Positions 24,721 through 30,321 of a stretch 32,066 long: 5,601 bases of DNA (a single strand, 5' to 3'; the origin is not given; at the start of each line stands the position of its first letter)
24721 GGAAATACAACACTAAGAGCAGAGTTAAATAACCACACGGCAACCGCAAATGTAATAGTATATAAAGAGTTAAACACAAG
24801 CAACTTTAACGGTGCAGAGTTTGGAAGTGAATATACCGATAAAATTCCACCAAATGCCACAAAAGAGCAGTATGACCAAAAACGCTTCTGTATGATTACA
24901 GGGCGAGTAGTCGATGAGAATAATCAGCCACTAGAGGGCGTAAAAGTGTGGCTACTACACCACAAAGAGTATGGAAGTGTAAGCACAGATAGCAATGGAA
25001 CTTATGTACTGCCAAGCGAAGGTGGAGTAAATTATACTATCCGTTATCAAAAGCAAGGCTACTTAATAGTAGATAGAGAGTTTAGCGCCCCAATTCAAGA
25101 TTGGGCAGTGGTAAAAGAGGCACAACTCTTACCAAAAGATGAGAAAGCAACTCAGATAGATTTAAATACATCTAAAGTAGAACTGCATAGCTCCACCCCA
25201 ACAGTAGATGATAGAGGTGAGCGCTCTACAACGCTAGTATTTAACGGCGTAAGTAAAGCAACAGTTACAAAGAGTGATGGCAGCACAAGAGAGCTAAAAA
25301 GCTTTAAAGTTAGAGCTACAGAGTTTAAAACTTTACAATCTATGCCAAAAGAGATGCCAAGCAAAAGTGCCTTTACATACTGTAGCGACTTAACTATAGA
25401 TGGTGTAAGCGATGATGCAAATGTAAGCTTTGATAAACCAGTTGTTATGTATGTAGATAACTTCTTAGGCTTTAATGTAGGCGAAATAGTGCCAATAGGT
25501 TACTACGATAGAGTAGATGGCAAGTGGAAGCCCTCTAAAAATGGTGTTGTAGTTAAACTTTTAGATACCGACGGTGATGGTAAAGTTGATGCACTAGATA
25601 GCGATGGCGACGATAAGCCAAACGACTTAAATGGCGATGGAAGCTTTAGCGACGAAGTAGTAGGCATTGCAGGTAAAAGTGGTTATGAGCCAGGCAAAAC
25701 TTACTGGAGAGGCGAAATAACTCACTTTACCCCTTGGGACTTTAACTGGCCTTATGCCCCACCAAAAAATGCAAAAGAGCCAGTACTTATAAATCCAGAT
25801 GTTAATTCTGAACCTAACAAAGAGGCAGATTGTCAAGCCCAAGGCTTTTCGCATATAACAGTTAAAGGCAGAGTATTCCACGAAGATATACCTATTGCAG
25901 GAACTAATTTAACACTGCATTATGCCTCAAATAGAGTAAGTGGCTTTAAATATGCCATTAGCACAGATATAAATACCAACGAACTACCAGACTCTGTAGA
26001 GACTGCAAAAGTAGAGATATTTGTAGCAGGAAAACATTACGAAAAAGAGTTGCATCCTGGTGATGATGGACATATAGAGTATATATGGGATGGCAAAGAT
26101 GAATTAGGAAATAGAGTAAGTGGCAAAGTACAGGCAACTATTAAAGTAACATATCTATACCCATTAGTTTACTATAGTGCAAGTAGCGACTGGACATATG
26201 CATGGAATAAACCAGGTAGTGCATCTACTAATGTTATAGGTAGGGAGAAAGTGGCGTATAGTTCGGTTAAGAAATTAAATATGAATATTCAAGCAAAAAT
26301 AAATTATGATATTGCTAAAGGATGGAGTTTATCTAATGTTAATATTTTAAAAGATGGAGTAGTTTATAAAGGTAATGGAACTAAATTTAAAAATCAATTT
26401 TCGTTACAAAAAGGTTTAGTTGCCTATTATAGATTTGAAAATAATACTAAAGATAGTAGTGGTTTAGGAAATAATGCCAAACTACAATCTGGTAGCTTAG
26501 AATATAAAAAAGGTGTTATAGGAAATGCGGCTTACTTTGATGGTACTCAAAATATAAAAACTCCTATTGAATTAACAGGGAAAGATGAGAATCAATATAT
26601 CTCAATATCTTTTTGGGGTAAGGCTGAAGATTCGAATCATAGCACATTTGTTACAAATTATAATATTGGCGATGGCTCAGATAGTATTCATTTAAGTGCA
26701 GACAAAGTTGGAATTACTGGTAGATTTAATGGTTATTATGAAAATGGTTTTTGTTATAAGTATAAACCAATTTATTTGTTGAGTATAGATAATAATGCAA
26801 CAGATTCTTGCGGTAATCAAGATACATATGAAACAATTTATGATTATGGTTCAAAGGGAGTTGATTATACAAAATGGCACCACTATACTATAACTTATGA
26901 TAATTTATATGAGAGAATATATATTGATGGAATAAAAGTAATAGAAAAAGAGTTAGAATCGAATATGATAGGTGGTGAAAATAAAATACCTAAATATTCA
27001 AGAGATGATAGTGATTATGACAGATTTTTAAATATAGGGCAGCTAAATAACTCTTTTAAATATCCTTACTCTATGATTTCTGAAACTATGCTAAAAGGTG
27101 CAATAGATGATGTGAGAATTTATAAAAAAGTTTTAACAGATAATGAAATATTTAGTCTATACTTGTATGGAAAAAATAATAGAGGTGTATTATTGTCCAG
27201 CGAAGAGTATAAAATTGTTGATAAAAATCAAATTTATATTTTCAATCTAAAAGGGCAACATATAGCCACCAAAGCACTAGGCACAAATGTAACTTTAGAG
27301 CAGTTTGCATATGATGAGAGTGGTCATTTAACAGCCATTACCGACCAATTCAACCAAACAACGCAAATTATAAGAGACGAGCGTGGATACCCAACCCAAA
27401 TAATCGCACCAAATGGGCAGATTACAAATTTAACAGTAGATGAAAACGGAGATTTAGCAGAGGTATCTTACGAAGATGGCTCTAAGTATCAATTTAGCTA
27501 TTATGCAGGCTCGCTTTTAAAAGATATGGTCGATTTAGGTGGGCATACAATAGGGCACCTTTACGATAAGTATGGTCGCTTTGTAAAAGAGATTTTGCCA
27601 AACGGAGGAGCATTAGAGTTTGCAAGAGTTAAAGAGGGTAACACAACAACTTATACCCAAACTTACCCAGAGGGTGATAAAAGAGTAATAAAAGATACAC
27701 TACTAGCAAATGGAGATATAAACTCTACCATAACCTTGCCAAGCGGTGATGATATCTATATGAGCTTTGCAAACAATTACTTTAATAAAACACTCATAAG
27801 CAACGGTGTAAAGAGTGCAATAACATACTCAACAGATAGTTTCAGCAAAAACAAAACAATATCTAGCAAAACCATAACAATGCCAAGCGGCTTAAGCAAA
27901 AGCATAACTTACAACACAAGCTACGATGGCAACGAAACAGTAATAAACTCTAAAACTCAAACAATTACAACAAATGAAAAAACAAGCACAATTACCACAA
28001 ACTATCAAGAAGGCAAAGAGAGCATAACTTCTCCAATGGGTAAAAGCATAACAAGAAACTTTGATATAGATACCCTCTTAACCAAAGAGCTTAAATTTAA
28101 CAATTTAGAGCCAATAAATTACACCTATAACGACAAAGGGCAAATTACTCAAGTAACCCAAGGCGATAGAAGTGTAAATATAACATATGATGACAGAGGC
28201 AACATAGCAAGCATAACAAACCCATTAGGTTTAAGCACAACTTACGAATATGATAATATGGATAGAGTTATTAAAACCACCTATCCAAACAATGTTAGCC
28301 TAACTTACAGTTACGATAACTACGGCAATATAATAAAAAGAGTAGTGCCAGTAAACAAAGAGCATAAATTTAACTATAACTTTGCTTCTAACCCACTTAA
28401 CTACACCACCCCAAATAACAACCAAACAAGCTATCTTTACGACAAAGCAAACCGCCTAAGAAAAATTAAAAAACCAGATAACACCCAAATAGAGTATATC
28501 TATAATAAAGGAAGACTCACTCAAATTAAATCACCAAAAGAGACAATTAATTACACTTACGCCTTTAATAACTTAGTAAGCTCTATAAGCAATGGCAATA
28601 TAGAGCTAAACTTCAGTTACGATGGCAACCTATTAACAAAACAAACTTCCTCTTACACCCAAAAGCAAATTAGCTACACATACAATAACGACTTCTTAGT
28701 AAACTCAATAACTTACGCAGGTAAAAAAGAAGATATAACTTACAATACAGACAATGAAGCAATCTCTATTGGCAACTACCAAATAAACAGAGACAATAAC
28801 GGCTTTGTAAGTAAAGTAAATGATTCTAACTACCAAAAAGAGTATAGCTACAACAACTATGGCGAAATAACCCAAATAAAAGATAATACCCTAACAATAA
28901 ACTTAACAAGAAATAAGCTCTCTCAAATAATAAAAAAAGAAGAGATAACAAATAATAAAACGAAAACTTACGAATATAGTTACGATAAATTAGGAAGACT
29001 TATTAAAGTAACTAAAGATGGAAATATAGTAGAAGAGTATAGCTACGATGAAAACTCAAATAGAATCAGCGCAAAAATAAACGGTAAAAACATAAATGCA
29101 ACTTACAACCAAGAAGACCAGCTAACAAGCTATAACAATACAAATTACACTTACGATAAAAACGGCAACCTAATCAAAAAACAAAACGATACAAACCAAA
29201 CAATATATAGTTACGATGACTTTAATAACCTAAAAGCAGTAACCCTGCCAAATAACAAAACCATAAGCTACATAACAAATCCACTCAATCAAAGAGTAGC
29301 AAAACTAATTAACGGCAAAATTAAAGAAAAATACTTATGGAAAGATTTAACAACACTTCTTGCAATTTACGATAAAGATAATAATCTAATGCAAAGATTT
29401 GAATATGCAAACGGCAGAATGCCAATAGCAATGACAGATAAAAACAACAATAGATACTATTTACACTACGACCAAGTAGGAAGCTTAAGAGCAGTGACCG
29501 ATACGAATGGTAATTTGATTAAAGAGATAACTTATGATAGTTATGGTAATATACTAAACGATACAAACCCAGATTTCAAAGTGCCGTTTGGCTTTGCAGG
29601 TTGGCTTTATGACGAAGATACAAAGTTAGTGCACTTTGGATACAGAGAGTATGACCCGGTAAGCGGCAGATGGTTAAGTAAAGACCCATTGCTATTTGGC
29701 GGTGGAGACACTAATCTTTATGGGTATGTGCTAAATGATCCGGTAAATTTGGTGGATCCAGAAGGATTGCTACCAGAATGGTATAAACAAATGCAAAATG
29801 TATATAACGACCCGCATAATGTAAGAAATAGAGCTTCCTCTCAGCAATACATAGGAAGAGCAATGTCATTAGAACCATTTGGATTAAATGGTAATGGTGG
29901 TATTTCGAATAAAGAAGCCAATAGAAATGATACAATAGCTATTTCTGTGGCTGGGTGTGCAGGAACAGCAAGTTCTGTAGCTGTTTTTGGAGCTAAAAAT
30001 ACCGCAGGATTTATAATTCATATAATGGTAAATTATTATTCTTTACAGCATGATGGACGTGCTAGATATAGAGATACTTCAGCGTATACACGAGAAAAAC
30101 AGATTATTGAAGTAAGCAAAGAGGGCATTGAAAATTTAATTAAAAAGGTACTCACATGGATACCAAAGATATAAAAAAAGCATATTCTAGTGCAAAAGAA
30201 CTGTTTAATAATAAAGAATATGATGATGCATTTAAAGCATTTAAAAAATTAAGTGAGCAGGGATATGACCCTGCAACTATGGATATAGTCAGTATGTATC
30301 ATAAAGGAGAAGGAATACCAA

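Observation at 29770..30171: Unrecognisable 134-aa RHS C-terminal domain with a glycine-zipper-like hydrophobic core: possible membrane-targeting toxin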

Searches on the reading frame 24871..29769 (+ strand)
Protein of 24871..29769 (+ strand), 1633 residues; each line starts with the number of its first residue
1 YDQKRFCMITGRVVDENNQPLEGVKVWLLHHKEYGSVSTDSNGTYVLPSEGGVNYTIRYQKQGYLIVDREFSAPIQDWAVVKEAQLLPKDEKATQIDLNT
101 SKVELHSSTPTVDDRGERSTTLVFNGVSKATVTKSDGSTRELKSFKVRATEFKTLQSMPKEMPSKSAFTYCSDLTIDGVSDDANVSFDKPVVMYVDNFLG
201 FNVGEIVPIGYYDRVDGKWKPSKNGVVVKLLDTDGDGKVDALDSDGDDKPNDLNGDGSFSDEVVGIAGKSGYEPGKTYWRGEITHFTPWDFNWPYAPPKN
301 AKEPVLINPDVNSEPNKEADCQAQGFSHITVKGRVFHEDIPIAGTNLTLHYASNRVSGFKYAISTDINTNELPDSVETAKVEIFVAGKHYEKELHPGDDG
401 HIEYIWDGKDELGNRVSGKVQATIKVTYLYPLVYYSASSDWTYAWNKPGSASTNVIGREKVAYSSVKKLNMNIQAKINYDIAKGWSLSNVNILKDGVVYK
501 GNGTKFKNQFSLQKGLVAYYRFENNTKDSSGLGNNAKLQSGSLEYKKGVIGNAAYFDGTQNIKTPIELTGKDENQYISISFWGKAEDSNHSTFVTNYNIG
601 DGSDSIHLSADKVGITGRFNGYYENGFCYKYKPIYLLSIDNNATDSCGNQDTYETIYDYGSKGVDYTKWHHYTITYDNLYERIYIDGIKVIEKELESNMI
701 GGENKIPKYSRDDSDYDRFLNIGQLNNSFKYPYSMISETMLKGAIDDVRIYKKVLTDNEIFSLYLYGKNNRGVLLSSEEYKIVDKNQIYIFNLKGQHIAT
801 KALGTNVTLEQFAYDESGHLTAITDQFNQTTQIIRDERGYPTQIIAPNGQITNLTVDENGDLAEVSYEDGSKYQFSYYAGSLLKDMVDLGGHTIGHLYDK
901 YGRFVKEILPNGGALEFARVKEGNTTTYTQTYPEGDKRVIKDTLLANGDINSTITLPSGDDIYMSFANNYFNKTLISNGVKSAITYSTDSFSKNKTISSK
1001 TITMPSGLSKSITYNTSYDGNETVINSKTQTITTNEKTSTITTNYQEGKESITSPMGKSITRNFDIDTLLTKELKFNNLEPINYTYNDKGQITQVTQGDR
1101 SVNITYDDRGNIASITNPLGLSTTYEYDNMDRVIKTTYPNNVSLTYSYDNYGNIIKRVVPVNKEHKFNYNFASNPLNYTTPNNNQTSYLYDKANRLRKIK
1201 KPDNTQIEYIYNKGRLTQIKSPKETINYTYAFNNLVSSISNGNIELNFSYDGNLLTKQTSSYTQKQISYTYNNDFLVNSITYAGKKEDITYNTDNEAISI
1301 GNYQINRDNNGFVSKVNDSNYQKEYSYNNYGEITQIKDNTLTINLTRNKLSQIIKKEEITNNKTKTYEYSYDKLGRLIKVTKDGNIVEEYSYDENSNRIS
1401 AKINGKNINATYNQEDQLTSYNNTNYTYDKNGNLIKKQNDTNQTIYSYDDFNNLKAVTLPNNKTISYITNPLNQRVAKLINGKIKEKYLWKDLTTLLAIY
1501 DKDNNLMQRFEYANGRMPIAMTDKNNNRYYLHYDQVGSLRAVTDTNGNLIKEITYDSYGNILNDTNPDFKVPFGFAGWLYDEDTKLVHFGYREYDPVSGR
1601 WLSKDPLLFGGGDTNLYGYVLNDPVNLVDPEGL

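Call 91: search_solved_structures(query=window:24871-29769:+, max_evalue=1e-10)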
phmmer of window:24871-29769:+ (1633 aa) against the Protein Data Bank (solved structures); distinct sequences matched with E-value up to 1e-10: 29.
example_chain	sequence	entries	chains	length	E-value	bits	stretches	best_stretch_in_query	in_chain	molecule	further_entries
9ifo_A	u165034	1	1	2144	1.8e-191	642.2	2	783-1633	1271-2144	Teneurin-Like Protein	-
9pt5_A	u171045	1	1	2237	2.2e-191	641.9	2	783-1633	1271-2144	Teneurin-like protein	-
6fay_A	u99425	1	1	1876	3.8e-54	187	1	770-1609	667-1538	Odz3 protein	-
8r54_A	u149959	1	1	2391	1.2e-53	185.4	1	770-1609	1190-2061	Teneurin-3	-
8r50_B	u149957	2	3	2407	1.3e-53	185.3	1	770-1609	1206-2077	Teneurin-3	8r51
9igs_A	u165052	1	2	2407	1.3e-53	185.3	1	770-1609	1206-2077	Isoform A1B1 of Teneurin-3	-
6vhh_A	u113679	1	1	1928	4.5e-52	180.1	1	770-1624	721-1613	Teneurin-2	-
6cmx_A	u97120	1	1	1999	5.3e-52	179.9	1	770-1624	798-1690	Teneurin-2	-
9g2h_A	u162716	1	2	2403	3.2e-51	177.3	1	770-1624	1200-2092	Teneurin transmembrane protein 2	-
9g42_A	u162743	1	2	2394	3.3e-51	177.2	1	770-1624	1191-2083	Teneurin transmembrane protein 2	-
9g41_A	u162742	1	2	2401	3.6e-51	177.1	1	770-1624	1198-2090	Teneurin transmembrane protein 2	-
9g2f_A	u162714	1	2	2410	3.7e-51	177.1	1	770-1624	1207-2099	Teneurin transmembrane protein 2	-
7bam_A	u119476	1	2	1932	7.1e-51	176.1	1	785-1609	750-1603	Teneurin-4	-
7ban_A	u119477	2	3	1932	7.1e-51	176.1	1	785-1609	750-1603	Teneurin-4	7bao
6fb3_A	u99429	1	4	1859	9.8e-49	169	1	769-1625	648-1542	Teneurin-2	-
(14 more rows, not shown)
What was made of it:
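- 23455..30174 (+): Carrier gene: a 2239-aa bacterial teneurin-like YD/RHS lipoprotein. It has a signal peptide with lipobox FIAG-C27, PKD and Ig-like domains, a teneurin TTR domain, a Laminin_G_3 domain and a YD shell. PDB phmmer E=1.8e-191 to teneurin-like protein 9ifo/9pt5 (call 91).
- On RHS/YD polymorphic toxin, teneurin-like (TLP) subtype: E=1.8e-191 to BiTLP (call 91).
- Closest known: Bacterial teneurin-like proteins. Same: The carrier is homologous over the shell region that phmmer aligned (E=1.8e-191, call 91) and has almost the same length (2239 vs 2237 aa).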

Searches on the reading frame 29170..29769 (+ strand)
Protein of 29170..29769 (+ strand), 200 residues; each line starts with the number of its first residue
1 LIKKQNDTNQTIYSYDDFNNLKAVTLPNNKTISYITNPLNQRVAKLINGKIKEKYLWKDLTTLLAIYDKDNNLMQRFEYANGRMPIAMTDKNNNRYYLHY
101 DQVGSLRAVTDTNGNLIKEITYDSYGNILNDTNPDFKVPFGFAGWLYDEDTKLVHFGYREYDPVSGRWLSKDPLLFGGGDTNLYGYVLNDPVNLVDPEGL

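Call 80: search_solved_structures(query=window:29170-29769:+, max_evalue=0.001, show_alignments=2)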
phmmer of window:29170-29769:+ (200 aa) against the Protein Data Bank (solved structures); distinct sequences matched with E-value up to 0.001: 43.
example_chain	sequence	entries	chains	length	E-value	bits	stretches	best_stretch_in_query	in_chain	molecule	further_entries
9ifo_A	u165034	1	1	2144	2e-40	142.3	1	13-200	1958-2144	Teneurin-Like Protein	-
9pt5_A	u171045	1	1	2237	2.3e-40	142.1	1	13-200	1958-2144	Teneurin-like protein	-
8fia_A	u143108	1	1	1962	3.6e-22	82.7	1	79-198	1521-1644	Teneurin-m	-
6ske_A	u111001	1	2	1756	2e-20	77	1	23-192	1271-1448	Teneurin-2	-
6ska_A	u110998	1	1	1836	2.1e-20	76.9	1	23-192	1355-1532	Teneurin-2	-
6fb3_A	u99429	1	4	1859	2.1e-20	76.9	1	23-192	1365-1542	Teneurin-2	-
6vhh_A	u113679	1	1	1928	2.6e-20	76.6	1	34-191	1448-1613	Teneurin-2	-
6cmx_A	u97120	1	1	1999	2.7e-20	76.5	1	34-191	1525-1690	Teneurin-2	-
6fay_A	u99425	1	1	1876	3.3e-20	76.3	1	30-176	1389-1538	Odz3 protein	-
9g42_A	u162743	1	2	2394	6.3e-20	75.4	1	34-191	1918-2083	Teneurin transmembrane protein 2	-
9g41_A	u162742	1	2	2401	6.3e-20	75.4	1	34-191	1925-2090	Teneurin transmembrane protein 2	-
9g2h_A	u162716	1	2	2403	6.3e-20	75.4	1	34-191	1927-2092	Teneurin transmembrane protein 2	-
9g2f_A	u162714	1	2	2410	6.4e-20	75.4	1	34-191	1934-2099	Teneurin transmembrane protein 2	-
7bam_A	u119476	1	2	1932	9.2e-20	74.8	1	21-176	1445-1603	Teneurin-4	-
7ban_A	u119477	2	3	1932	9.3e-20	74.8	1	21-176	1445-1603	Teneurin-4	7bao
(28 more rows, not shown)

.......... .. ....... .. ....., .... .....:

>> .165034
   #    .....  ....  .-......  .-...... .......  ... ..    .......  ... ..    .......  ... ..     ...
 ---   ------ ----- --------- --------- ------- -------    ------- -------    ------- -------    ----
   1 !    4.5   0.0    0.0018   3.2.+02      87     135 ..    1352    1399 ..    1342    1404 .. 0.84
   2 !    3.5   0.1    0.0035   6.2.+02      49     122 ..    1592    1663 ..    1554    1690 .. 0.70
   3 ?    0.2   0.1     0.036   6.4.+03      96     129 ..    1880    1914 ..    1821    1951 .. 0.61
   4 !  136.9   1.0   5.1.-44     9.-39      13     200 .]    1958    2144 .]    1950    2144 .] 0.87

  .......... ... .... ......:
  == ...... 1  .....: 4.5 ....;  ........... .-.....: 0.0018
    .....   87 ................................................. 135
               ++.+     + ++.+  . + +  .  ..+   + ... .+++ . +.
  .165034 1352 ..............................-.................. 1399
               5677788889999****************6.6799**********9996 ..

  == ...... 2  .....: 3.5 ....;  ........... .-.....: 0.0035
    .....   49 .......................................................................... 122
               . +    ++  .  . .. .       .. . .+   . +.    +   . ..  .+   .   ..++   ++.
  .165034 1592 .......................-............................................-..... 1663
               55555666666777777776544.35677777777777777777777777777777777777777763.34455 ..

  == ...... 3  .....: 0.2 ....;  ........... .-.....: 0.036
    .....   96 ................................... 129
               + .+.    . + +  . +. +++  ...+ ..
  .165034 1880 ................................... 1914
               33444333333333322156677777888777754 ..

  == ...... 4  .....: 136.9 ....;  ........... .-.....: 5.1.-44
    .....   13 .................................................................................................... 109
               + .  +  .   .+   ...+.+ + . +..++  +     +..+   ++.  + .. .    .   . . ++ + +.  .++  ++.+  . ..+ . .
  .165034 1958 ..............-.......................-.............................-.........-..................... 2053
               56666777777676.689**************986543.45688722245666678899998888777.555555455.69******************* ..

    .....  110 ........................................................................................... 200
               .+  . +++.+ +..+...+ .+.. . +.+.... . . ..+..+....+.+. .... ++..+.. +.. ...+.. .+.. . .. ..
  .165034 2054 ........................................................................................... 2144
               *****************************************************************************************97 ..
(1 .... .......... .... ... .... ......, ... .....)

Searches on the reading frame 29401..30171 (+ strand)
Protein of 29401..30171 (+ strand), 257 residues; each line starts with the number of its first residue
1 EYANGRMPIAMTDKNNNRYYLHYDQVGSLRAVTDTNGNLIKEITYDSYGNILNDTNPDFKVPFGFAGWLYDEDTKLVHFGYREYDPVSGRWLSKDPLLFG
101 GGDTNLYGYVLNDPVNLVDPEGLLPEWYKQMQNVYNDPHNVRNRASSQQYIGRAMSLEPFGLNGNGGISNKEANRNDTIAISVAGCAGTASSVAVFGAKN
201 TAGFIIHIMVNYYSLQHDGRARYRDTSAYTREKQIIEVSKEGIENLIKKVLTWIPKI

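Call 5: search_protein_families(library=ncbifam, proteins=[window:29401-30171:+], max_evalue=1)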
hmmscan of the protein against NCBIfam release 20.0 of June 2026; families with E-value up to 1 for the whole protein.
window:29401-30171:+ (257 aa): 4 families
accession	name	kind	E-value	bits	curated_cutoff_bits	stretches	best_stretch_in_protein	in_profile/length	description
TIGR03696.1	Rhs_assc_core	domain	3.6e-22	78.6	32.5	1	45-123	1-76/76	RHS repeat-associated core domain-containing protein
NF041261.1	RHS_core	equivalog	1.3e-12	46.4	2000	1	19-123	1158-1261/1261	RHS element core protein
TIGR01643.1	YD_repeat_2x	repeat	0.051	14.1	15.8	0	8-38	7-37/42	YD repeat-containing protein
NF008747.0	PRK11780.1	equivalog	0.12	12.3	180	1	207-253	171-216/218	isoprenoid biosynthesis glyoxalase ElbB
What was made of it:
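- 29533..29769 (+): RHS-associated core that ends the shell (..................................). The predicted aspartyl autoproteolysis site lies right after DPEGL. TIGR03696 Rhs_assc_core 3.6e-22 (call 5).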

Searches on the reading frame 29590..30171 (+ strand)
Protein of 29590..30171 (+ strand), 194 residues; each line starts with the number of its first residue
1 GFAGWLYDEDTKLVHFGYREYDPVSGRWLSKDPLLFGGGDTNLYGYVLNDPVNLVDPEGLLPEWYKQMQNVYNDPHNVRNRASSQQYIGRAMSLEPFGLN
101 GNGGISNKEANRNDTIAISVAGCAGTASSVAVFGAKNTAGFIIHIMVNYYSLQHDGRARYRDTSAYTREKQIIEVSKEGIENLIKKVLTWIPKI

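Call 85: search_solved_structures(query=window:29590-30171:+, max_evalue=0.001, show_alignments=2)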
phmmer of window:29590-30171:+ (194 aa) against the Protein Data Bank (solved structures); distinct sequences matched with E-value up to 0.001: 34.
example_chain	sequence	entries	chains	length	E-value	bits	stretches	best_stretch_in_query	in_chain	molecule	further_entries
9pt5_A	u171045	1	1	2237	1.5e-19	74.1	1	1-61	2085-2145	Teneurin-like protein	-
9ifo_A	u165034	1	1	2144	7e-19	71.9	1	1-60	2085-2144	Teneurin-Like Protein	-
6suq_A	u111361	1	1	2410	1.9e-10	44.4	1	10-74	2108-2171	TcdB2,TccC3,Genome polyprotein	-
6h6e_F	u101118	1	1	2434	5.2e-09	39.7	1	10-65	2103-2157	TcdB2,TccC3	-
6suf_F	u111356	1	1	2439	5.2e-09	39.7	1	10-65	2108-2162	TcdB2,TccC3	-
9c4k_Q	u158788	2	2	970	6.5e-08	36.1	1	10-64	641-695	Toxin subunit YenC2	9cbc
6h6f_F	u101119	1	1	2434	6.6e-08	36.1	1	10-65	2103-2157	TcdB2,TccC3,TccC3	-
6sue_F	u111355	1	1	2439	6.6e-08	36.1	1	10-65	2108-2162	TcdB2,TccC3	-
6h6g_A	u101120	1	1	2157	4.2e-07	33.5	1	10-60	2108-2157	TcdB2,TccC3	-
4o9x_A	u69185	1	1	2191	4.3e-07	33.4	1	10-60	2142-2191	TcdB2, TccC3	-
6sup_A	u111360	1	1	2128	8.6e-07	32.4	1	10-60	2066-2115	TcdB2,TccC3,Cell division control protein 42 homolog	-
8cp6_B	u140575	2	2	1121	9.1e-07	32.3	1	2-60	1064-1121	Toxin protein Tse5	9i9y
4igl_B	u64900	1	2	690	1.3e-06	31.8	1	10-60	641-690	YenC2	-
8uy4_A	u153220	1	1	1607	1.8e-06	31.4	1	2-68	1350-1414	Tse15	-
6l7i_G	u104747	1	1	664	3.4e-06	30.5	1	10-60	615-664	TccC2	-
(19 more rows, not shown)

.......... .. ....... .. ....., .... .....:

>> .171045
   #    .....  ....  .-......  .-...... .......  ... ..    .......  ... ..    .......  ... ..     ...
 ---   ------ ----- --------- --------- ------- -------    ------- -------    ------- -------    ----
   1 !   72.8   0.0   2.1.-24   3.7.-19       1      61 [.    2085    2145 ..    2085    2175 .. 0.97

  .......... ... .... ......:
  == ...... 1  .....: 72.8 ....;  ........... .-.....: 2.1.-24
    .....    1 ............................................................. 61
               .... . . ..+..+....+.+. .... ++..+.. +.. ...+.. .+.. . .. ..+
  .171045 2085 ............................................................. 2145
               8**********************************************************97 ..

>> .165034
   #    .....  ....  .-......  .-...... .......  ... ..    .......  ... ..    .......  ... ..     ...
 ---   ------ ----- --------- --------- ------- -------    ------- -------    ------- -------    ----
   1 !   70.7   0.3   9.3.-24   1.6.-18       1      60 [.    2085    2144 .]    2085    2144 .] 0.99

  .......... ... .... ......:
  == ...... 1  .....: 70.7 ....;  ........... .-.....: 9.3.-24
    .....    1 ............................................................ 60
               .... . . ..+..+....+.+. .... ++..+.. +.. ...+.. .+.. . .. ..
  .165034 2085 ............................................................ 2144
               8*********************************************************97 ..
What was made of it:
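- On RHS/YD polymorphic toxin, teneurin-like (TLP) subtype: The YDP...KDP Asp motifs are present, and the BiTLP chain ends at the aligned DPSGL (calls 80, 85).
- Closest known: Bacterial teneurin-like proteins. Same: The DPxGL end aligns to the end of the cleaved BiTLP chain (call 85).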

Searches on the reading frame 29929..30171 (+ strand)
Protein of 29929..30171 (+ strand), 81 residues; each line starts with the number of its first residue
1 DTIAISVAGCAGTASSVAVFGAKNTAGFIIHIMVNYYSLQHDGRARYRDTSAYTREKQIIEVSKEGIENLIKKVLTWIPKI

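Call 43: find_related_loci(query=A5, collection=metagenome_contigs, flank=6000)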
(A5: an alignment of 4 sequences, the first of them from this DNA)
Query A5 (81 aa) in metagenome_contigs; peptide patterns used: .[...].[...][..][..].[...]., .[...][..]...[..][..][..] (x = any residue, [..] = any of these).
600 stretches matched a pattern (row limit reached: there are more); 1 encode a relative of the query (tblastn E <= 1e-3); 1 distinct loci.
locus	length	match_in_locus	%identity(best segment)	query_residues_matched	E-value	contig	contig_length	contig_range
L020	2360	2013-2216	50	13-79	5e-22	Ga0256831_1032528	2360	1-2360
